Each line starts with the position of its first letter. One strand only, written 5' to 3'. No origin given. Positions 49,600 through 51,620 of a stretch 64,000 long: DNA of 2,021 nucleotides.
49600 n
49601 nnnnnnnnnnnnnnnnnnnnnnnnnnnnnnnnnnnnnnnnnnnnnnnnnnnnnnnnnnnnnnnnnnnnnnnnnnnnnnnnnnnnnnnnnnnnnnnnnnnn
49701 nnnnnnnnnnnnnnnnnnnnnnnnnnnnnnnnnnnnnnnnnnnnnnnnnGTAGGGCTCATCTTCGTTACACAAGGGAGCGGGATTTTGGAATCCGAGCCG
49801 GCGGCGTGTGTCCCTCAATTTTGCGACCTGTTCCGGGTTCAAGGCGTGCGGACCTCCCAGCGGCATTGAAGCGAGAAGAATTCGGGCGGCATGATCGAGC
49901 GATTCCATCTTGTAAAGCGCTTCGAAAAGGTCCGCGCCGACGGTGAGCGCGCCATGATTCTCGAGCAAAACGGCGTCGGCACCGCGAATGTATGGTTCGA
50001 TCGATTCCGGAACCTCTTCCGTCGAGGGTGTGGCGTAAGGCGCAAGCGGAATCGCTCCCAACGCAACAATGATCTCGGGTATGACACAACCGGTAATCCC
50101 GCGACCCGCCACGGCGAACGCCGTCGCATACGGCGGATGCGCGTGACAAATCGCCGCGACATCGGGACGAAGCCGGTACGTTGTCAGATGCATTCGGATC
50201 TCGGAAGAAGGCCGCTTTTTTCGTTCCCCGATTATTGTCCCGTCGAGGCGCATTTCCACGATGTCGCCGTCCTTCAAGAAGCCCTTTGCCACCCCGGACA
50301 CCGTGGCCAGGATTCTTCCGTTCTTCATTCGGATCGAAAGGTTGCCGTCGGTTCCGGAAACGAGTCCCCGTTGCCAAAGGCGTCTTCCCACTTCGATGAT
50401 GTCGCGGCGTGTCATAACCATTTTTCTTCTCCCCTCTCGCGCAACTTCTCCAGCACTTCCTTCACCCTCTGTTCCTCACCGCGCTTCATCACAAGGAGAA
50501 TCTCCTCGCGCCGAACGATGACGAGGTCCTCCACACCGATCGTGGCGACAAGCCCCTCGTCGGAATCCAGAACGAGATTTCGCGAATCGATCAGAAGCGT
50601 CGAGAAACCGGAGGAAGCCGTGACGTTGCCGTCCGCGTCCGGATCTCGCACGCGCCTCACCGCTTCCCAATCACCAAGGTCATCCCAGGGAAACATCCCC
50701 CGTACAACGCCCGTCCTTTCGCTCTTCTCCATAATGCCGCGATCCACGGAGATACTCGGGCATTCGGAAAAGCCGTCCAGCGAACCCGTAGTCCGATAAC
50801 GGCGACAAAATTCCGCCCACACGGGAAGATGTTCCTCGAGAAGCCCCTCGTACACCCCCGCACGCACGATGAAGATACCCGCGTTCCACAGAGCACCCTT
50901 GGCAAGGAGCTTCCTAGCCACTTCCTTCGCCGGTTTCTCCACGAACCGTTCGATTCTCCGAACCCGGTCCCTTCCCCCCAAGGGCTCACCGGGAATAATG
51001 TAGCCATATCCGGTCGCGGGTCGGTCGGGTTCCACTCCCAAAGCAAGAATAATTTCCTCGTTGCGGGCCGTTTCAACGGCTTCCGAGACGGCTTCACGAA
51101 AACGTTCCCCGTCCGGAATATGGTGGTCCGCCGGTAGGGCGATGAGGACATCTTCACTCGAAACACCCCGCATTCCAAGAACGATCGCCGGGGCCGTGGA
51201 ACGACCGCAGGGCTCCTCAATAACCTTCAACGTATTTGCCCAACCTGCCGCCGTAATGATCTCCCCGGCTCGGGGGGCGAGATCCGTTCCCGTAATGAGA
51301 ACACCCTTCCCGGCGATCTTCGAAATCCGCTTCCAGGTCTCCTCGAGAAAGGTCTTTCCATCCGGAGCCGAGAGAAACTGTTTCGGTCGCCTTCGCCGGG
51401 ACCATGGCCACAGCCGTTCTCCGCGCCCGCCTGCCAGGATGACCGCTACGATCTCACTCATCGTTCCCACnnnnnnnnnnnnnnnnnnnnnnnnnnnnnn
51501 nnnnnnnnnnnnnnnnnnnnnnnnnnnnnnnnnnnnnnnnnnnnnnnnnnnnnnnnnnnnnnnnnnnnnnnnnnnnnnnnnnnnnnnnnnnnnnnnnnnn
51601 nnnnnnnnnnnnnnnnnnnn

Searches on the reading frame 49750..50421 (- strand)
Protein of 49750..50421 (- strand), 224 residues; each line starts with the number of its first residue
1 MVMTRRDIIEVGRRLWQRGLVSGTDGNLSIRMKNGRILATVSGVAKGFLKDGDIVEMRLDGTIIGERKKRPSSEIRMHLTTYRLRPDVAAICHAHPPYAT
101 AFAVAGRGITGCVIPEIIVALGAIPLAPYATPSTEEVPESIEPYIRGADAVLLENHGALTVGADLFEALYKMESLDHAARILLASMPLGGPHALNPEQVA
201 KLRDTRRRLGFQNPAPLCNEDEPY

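Call 9: search_protein_families(library=pfam, proteins=[window:49750-50421:-], max_evalue=0.01)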
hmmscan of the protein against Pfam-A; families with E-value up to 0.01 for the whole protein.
window:49750-50421:- (224 aa): 1 family
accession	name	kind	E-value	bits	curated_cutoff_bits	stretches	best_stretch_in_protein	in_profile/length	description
PF00596.27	Aldolase_II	-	2.5e-50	171.3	22.2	1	7-183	2-183/183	Class II Aldolase and Adducin N-terminal domain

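Call 68: search_protein_families(library=ncbifam, proteins=[window:49750-50421:-], max_evalue=0.001)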
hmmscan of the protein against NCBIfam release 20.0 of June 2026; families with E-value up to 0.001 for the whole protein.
window:49750-50421:- (224 aa): 29 families (the best 25 are shown)
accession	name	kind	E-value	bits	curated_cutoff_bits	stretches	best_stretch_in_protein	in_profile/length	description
NF043034.1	OxoTetrPhDc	equivalog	3.8e-35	121.5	250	1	4-203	5-205/205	3-oxo-tetronate 4-phosphate decarboxylase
NF005302.0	PRK06833.1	equivalog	3.8e-35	121.3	264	1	4-206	6-207/214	L-fuculose-phosphate aldolase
NF006208.0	PRK08333.1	equivalog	8.8e-34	116.8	267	1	4-182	5-180/189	aldolase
NF005123.0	PRK06557.1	subfamily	1.6e-32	112.9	251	1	4-204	12-214/223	L-ribulose-5-phosphate 4-epimerase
NF040649.1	FucA_Meth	equivalog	2.7e-31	108.9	250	1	3-182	1-173/179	L-fuculose phosphate aldolase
NF053831.1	RU1PAldHalo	equivalog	1.8e-29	102.7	300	1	5-202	6-199/208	ribulose-1-phosphate aldolase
NF005984.0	PRK08087.1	subfamily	9.2e-28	97.5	264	1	6-188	8-187/215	L-fuculose-phosphate aldolase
NF004527.0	PRK05874.1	equivalog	2e-27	96.1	308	1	8-200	11-203/218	L-fuculose-phosphate aldolase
NF006413.0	PRK08660.1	equivalog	5.7e-26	91.5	203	1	4-183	2-175/184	aldolase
TIGR01086.1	fucA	equivalog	4.8e-25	88.6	400.25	1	6-189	7-187/214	L-fuculose-phosphate aldolase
TIGR03328.1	salvage_mtnB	equivalog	3.8e-23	82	137.05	1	8-178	1-184/194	methylthioribulose 1-phosphate dehydratase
NF006672.0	PRK09220.1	equivalog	2.2e-22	79.5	226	1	6-103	13-109/209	methylthioribulose 1-phosphate dehydratase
NF053537.1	DhpthDcsPhtC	equivalog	7.6e-19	68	200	1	6-204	2-213/232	3,4-dihydroxyphthalate decarboxylase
NF006047.0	PRK08193.1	subfamily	9.2e-17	61.4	257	1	6-126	7-127/231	L-ribulose-5-phosphate 4-epimerase AraD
NF009003.0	PRK12348.1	subfamily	1.2e-16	61.1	331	1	5-127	5-127/228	L-ribulose-5-phosphate 4-epimerase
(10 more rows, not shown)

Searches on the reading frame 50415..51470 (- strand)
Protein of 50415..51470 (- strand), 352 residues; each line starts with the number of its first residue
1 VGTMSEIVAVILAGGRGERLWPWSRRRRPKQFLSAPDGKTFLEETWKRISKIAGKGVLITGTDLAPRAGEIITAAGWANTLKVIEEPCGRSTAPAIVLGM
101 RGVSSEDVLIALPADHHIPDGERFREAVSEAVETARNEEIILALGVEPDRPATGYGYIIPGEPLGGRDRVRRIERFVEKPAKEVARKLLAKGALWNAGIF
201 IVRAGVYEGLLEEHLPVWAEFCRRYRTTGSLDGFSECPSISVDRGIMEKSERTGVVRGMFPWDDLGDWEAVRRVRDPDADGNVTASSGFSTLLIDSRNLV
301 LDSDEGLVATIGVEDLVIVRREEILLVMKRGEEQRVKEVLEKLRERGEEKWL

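Call 9: search_protein_families(library=pfam, proteins=[window:50415-51470:-], max_evalue=0.01)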
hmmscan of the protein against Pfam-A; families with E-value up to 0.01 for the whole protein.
window:50415-51470:- (352 aa): 3 families
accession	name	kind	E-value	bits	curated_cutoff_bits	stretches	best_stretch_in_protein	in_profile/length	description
PF00483.29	NTP_transferase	-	1.6e-32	113.4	21.2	1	9-275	2-239/245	Nucleotidyl transferase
PF22640.1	ManC_GMP_beta-helix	-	1e-13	51.4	27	1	293-343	5-55/55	MannoseP isomerase/GMP-like beta-helix domain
PF12804.13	NTP_transf_3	-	4.1e-07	30.8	27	1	9-131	1-111/160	MobA-like NTP transferase domain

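Call 68: search_protein_families(library=ncbifam, proteins=[window:50415-51470:-], max_evalue=0.001)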
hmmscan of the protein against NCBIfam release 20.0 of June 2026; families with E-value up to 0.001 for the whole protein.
window:50415-51470:- (352 aa): 5 families
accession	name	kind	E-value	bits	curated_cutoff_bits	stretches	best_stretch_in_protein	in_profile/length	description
TIGR01479.1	GMP_PMI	equivalog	2.6e-73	247.4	372.95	1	7-347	1-349/467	mannose-1-phosphate guanylyltransferase/mannose-6-phosphate isomerase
NF012004.0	PRK15460.1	equivalog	4e-50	170.9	859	1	5-348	4-360/478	mannose-1-phosphate guanyltransferase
TIGR03992.1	Arch_glmU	subfamily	3.6e-06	26.1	292.1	1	9-208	3-174/393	bifunctional sugar-1-phosphate nucleotidylyltransferase/acetyltransferase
NF041173.1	Sug_nt_acttase_Thmprot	equivalog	6e-05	22.1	600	1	9-159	3-139/405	bifunctional sugar-1-phosphate nucleotidylyltransferase/acetyltransferase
NF001947.0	PRK00725.1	subfamily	0.00086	18.2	470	0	4-27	14-37/426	glucose-1-phosphate adenylyltransferase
